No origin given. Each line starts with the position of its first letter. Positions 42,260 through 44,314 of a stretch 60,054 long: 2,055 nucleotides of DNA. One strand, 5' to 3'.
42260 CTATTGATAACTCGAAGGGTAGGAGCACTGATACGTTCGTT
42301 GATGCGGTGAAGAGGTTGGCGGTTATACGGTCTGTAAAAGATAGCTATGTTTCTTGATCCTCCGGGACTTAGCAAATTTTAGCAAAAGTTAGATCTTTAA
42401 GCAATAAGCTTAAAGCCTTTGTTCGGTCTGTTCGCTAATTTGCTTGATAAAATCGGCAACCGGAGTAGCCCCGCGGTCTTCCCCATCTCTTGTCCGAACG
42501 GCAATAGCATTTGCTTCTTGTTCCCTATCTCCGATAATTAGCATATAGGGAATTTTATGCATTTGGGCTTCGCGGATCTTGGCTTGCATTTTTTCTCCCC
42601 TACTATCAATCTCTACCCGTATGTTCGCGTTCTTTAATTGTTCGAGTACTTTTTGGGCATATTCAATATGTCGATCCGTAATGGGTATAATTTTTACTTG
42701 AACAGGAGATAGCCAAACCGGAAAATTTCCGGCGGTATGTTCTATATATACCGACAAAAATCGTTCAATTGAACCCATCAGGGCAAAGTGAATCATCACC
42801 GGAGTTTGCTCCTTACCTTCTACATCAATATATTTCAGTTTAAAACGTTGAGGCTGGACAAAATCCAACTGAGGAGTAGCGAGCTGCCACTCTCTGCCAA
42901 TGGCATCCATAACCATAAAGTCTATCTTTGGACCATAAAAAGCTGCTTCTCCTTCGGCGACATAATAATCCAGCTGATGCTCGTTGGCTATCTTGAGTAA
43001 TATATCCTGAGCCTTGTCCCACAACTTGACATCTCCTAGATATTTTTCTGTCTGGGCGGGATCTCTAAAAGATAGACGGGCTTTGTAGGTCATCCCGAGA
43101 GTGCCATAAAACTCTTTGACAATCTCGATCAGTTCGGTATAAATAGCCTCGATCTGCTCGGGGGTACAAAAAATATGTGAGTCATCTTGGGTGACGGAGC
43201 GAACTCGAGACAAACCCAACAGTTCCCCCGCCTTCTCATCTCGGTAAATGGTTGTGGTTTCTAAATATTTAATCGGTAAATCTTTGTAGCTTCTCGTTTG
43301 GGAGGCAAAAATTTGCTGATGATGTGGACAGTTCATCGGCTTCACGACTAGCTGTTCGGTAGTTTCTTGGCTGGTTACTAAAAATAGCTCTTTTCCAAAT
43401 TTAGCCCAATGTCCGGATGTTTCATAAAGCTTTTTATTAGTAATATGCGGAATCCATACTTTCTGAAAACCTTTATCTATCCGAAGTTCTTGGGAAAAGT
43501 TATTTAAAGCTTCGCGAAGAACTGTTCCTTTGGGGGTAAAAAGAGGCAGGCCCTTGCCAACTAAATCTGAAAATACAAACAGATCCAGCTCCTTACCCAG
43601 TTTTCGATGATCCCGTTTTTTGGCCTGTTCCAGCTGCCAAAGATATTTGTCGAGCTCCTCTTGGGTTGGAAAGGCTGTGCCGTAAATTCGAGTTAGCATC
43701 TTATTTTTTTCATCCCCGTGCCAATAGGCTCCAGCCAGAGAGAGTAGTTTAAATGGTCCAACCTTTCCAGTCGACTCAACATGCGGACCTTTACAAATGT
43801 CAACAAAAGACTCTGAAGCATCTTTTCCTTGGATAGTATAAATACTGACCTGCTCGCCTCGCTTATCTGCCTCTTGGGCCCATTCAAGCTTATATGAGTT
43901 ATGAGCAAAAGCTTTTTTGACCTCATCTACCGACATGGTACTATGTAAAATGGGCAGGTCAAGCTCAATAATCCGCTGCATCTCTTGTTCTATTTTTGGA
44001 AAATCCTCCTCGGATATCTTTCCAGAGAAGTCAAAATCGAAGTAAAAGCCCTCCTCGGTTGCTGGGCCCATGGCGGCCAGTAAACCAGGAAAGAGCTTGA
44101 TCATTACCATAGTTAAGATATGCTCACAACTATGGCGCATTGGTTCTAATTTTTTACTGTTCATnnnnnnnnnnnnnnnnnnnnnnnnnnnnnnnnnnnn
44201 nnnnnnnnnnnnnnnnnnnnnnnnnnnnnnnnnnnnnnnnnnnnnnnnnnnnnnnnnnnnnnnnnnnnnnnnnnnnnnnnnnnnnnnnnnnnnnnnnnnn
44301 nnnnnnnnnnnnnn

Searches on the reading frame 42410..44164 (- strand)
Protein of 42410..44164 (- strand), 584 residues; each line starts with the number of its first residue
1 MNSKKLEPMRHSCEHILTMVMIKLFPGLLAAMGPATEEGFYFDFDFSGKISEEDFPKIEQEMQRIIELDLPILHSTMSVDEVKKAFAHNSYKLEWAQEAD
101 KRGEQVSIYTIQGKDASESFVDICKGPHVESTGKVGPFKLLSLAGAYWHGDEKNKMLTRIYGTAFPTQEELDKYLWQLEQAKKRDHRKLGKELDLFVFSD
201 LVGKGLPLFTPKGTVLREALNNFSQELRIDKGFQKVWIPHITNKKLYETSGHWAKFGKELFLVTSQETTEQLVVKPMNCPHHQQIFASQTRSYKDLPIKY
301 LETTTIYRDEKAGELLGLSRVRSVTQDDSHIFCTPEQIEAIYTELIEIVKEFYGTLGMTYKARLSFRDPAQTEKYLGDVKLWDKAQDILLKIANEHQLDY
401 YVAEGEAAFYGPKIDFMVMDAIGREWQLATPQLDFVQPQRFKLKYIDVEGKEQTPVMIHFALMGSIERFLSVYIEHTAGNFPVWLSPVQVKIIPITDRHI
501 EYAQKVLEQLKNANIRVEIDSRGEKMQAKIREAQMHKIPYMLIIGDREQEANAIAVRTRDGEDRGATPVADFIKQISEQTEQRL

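Call 7: find_related_loci(query=window:42410-44164:-, collection=genome_contigs, flank=6000)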
Query window:42410-44164:- (584 aa) in genome_contigs; peptide patterns used: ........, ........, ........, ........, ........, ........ (x = any residue, [..] = any of these).
599 stretches matched a pattern (row limit reached: there are more); 589 encode a relative of the query (tblastn E <= 1e-3); the best 80 are kept; 80 distinct loci.
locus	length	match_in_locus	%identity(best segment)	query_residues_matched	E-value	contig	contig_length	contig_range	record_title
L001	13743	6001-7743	73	3-583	0e+0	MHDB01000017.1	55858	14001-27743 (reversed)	MAG: Candidatus Woykebacteria bacterium RIFCSPLOWO2_01_FULL_43_14 rifcsplowo2_01_scaffold_2194, whole genome shotgun seq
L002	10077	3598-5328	69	1-580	0e+0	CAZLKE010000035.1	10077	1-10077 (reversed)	MAG TPA_asm: uncultured Gammaproteobacteria bacterium isolate SRP050083_co1_414 genome assembly, contig: NODE_3214_lengt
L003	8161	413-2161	67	6-582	0e+0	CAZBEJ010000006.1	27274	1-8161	MAG TPA_asm: uncultured Gammaproteobacteria bacterium isolate SRP271791_co2_58 genome assembly, contig: NODE_349_length_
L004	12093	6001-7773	64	1-583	0e+0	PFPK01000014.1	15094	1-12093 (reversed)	MAG: Candidatus Magasanikbacteria bacterium CG_4_10_14_0_2_um_filter_37_12 CG_4_10_14_0.2_scaffold_1820_c, whole genome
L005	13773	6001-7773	65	2-583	0e+0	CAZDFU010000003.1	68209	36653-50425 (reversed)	MAG TPA_asm: uncultured Gammaproteobacteria bacterium isolate binchicken_co251_985 genome assembly, contig: NODE_583_len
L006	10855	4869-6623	64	6-582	0e+0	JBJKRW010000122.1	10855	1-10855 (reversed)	MAG: Microgenomates group bacterium isolate Bin_68 S1Ck127_346737_flag_1_multi_6.0000_len_10855, whole genome shotgun se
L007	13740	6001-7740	64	5-584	0e+0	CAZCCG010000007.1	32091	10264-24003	MAG TPA_asm: uncultured Gammaproteobacteria bacterium isolate SRP200132_co1_33 genome assembly, contig: NODE_2368_length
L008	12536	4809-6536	65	4-583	0e+0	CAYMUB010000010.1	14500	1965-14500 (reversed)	MAG TPA_asm: uncultured Gammaproteobacteria bacterium isolate binchicken_co203_488 genome assembly, contig: k141_3540036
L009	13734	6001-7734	63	1-582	0e+0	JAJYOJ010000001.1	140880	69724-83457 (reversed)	MAG: bacterium isolate DBS2-5.bin32 NODE_47_length_140880_cov_5.060461, whole genome shotgun sequence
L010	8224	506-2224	64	6-583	0e+0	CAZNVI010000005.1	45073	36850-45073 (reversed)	MAG TPA_asm: uncultured Gammaproteobacteria bacterium isolate SRP192515_co1_25 genome assembly, contig: NODE_615_length_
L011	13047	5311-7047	64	2-583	0e+0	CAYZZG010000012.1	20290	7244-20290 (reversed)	MAG TPA_asm: uncultured Gammaproteobacteria bacterium isolate binchicken_co251_287 genome assembly, contig: NODE_3641_le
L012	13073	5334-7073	63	6-583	0e+0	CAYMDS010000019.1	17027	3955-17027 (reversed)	MAG TPA_asm: uncultured Gammaproteobacteria bacterium isolate SRP192515_co2_133 genome assembly, contig: NODE_2759_lengt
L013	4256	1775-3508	63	6-583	0e+0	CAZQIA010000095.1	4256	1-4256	MAG TPA_asm: uncultured Gammaproteobacteria bacterium isolate SRP173033_co3_77 genome assembly, contig: NODE_33431_lengt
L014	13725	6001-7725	62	9-583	0e+0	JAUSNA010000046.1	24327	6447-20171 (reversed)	MAG: Candidatus Levyibacteriota bacterium isolate E19_metabat.bin.104 E19_k141_147154, whole genome shotgun sequence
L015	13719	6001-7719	63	6-583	0e+0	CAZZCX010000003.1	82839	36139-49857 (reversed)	MAG TPA_asm: uncultured Gammaproteobacteria bacterium isolate SRP173033_co1_414 genome assembly, contig: NODE_377_length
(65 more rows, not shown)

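Call 22: find_related_loci(query=window:42410-44164:-, collection=metagenome_contigs, flank=5000)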
Query window:42410-44164:- (584 aa) in metagenome_contigs; peptide patterns used: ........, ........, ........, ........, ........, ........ (x = any residue, [..] = any of these).
598 stretches matched a pattern (row limit reached: there are more); 591 encode a relative of the query (tblastn E <= 1e-3); the best 80 are kept; 80 distinct loci.
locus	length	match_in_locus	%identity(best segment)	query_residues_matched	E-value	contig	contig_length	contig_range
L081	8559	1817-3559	73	3-583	0e+0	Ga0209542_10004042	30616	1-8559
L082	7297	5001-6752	65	9-584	0e+0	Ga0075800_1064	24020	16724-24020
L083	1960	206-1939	66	1-583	0e+0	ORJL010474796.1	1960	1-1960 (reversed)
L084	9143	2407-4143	64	3-584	0e+0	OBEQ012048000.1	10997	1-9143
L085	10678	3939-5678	63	1-582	0e+0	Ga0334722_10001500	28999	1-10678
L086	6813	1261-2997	63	2-584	0e+0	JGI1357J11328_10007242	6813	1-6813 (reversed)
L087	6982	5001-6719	64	6-582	0e+0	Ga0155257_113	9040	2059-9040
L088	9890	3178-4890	64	9-582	0e+0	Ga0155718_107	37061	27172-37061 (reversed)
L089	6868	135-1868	62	1-582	0e+0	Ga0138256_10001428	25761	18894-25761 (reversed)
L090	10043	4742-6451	62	2-575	0e+0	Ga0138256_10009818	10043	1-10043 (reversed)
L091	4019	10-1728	63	6-583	0e+0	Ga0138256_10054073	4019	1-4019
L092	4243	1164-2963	59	1-583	0e+0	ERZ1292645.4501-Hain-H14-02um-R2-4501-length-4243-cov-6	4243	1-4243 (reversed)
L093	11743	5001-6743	60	1-583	0e+0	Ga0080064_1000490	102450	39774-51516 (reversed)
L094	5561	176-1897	61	6-583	0e+0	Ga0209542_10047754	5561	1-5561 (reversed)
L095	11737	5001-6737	59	1-583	0e+0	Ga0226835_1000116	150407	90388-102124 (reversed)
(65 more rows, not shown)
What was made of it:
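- Tried and rejected: Woykebacteria (calls 7, 22).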

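Call 27: find_encoding_contigs(protein=window:42410-44164:-, flank=3000, max_places=6)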
Protein window:42410-44164:- (584 aa): 19 contigs read that carry it; 4 places shown.
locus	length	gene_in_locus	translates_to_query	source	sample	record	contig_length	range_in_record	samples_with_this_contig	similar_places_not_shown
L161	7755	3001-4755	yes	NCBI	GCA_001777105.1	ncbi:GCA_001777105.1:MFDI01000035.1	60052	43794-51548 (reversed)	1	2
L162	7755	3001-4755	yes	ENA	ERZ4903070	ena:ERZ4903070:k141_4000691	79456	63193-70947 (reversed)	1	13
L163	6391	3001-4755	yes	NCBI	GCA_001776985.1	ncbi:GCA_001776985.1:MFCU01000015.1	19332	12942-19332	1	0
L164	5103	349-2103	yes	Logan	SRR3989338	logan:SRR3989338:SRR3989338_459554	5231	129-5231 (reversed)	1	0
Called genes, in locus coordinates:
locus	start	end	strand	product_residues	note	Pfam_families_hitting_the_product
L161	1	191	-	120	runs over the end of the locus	PF13473:Cupredoxin_1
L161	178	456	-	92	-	PF02583:Trns_repr_metal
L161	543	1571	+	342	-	PF13493:DUF4118, PF00512:HisKA, PF02518:HATPase_c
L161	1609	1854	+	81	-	PF18910:DUF5665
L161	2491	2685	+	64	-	-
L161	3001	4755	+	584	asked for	PF07973:tRNA_SAD, PF00587:tRNA-synt_2b, PF03129:HGTP_anticodon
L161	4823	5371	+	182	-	PF05198:IF3_N, PF00707:IF3_C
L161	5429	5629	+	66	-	PF01632:Ribosomal_L35p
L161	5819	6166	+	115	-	PF00453:Ribosomal_L20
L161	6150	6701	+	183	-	-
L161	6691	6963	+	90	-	-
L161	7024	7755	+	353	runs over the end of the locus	PF02912:Phe_tRNA-synt_N (weak), PF01409:tRNA-synt_2d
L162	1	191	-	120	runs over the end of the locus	PF13473:Cupredoxin_1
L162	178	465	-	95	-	PF02583:Trns_repr_metal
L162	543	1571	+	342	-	PF13493:DUF4118, PF00512:HisKA, PF02518:HATPase_c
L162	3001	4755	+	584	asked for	PF07973:tRNA_SAD, PF00587:tRNA-synt_2b, PF03129:HGTP_anticodon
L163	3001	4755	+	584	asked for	PF07973:tRNA_SAD, PF00587:tRNA-synt_2b, PF03129:HGTP_anticodon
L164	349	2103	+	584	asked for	PF07973:tRNA_SAD, PF00587:tRNA-synt_2b, PF03129:HGTP_anticodon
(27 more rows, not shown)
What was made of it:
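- The ORF is called in two NCBI MAG records (call 27).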

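Call 28: search_protein_families(library=pfam, proteins=[window:42410-44164:-], max_evalue=0.1)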
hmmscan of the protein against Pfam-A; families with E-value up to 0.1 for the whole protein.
window:42410-44164:- (584 aa): 3 families
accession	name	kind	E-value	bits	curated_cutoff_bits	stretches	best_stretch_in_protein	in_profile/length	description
PF00587.30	tRNA-synt_2b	-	3.6e-47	161.2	29.3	1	265-476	4-178/179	tRNA synthetase class II core domain (G, H, P, S and T)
PF03129.25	HGTP_anticodon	-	6.4e-25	87.6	21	1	489-578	1-93/94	Anticodon binding domain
PF07973.19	tRNA_SAD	-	6.6e-15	55.3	24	1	106-161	1-44/44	Threonyl and Alanyl tRNA synthetase second additional domain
